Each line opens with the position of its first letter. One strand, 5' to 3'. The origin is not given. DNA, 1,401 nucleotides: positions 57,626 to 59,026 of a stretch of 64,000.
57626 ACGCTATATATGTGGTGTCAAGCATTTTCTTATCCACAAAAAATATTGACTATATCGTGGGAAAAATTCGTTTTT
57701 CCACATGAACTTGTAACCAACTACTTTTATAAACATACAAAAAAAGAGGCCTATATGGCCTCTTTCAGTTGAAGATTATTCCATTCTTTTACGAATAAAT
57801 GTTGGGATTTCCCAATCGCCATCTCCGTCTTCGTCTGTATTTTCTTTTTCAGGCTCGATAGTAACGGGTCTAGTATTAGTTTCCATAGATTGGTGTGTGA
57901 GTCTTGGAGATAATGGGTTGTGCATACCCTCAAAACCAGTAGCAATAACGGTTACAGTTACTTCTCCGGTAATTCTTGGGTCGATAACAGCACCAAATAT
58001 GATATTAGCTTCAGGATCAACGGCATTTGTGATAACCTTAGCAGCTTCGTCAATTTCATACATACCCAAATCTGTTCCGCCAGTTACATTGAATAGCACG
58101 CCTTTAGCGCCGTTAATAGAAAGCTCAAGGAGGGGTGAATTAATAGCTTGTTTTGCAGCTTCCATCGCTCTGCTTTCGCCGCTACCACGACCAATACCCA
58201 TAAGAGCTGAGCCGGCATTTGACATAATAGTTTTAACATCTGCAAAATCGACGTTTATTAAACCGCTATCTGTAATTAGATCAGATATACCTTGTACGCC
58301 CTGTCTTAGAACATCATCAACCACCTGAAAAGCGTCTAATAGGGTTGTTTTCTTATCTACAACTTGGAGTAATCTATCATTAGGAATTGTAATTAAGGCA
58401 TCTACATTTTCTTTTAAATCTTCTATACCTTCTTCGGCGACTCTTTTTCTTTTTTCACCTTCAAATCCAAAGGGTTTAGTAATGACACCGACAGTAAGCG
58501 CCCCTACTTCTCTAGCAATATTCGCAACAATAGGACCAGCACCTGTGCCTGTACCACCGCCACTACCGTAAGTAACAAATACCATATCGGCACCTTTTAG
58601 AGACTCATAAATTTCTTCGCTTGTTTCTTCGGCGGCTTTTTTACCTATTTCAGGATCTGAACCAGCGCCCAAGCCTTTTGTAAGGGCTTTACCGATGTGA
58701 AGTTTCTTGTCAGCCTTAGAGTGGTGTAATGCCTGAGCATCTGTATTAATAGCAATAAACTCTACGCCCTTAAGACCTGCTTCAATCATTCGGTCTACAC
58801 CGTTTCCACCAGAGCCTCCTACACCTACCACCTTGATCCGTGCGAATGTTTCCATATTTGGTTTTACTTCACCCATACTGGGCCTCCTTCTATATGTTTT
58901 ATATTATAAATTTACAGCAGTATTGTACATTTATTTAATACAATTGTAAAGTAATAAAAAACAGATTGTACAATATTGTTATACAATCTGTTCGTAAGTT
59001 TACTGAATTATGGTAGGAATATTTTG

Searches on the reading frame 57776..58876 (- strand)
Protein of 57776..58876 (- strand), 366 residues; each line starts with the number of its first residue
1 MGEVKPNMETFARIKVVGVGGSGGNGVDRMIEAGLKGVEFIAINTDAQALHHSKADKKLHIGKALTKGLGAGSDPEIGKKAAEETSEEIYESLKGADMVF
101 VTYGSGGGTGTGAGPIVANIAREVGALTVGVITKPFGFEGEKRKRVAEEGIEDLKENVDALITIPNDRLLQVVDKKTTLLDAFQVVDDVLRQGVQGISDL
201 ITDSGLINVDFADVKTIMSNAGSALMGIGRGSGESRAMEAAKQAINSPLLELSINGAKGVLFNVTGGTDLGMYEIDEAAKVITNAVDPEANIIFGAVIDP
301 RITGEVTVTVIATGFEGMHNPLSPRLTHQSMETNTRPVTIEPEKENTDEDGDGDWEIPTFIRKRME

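Call 32: search_protein_families(library=pfam, proteins=[window:57776-58876:-], max_evalue=0.001)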
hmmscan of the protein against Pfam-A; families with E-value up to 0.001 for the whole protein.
window:57776-58876:- (366 aa): 2 families
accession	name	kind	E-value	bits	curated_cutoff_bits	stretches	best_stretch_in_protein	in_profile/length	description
PF00091.31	Tubulin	-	1.6e-49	169.2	33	1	13-173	1-189/190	Tubulin/FtsZ family, GTPase domain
PF12327.13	FtsZ_C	-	4.5e-36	123.5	27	1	222-316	1-95/95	FtsZ family, C-terminal domain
